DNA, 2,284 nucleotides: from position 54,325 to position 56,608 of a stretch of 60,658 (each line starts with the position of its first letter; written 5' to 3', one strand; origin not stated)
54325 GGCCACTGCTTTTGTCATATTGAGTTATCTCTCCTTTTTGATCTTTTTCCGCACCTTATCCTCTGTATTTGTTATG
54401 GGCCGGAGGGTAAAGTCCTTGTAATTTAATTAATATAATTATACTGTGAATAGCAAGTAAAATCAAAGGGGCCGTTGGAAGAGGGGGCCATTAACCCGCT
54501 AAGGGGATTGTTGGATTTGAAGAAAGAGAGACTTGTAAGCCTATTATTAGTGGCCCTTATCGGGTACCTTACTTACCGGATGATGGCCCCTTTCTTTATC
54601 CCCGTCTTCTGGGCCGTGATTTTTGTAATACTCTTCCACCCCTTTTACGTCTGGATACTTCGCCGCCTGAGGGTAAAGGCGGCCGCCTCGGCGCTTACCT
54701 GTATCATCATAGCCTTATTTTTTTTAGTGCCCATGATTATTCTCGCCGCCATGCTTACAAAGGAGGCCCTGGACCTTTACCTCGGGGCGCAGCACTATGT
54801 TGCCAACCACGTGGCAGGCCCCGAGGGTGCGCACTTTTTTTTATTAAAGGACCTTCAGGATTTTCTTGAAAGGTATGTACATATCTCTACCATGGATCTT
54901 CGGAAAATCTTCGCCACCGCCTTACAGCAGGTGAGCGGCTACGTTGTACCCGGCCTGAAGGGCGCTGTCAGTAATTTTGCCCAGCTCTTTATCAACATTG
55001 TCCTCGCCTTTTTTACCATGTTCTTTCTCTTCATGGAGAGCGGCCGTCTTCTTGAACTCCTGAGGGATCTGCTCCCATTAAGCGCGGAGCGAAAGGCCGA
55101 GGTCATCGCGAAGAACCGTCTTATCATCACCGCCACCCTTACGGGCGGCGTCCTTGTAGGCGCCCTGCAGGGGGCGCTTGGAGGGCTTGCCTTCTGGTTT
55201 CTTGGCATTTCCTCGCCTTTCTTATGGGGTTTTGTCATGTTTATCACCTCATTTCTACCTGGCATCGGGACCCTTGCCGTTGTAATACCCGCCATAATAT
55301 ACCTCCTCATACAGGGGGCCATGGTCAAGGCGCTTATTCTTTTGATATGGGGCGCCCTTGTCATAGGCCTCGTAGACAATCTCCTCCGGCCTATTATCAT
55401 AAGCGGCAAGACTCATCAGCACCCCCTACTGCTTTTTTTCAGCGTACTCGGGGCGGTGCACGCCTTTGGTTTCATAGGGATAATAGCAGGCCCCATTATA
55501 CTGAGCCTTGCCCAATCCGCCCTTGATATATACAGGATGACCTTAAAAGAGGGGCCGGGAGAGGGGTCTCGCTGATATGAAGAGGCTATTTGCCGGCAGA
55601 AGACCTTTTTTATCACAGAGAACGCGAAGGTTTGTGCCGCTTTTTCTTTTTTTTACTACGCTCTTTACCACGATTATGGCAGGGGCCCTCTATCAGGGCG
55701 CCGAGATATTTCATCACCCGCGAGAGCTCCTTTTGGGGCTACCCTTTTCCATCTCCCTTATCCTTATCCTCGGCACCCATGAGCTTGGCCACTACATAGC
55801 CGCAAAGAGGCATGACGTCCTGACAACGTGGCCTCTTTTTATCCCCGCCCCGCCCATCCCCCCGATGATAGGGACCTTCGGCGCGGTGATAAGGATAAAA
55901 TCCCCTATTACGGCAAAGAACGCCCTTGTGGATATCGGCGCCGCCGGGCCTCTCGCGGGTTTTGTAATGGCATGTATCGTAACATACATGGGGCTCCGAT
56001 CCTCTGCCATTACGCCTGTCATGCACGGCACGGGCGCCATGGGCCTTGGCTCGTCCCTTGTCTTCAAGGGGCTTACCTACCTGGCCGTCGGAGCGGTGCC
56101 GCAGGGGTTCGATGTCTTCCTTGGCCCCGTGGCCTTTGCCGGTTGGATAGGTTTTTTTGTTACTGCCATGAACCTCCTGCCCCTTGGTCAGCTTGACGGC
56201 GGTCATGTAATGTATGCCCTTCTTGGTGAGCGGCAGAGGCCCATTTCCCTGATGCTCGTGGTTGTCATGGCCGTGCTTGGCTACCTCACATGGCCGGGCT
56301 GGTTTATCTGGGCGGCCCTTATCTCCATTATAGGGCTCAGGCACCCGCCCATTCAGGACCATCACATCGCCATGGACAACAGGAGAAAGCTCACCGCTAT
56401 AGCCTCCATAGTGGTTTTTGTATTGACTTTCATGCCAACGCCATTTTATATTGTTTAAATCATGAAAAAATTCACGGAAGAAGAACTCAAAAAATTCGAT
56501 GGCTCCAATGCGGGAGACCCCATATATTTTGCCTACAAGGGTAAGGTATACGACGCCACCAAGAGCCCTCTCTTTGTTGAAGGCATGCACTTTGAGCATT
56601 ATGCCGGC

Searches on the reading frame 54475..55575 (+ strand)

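Call 60: search_protein_families(library=pfam, proteins=[window:54475-55575:+], max_evalue=0.00001)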
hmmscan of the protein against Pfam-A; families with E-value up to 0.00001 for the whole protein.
window:54475-55575:+ (366 aa): 1 family
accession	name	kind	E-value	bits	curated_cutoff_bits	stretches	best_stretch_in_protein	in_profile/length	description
PF01594.21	AI-2E_transport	-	8.3e-44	150.5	34.3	1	21-353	2-326/327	AI-2E family transporter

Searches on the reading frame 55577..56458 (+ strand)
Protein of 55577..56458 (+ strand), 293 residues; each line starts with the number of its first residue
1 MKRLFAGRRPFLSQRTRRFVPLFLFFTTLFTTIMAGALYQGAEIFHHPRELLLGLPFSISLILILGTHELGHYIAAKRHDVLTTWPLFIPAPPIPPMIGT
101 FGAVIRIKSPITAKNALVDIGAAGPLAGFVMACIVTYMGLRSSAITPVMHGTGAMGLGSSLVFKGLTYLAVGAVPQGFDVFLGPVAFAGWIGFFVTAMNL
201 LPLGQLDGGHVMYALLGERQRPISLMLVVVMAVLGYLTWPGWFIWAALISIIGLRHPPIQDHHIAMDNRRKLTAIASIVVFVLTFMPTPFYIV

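Call 60: search_protein_families(library=pfam, proteins=[window:55577-56458:+], max_evalue=0.00001)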
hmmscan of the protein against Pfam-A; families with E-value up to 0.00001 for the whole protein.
window:55577-56458:+ (293 aa): 1 family
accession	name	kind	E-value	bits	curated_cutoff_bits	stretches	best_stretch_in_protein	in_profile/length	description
PF02163.28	Peptidase_M50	-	4.7e-22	78.8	27.2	1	57-224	2-203/221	Peptidase family M50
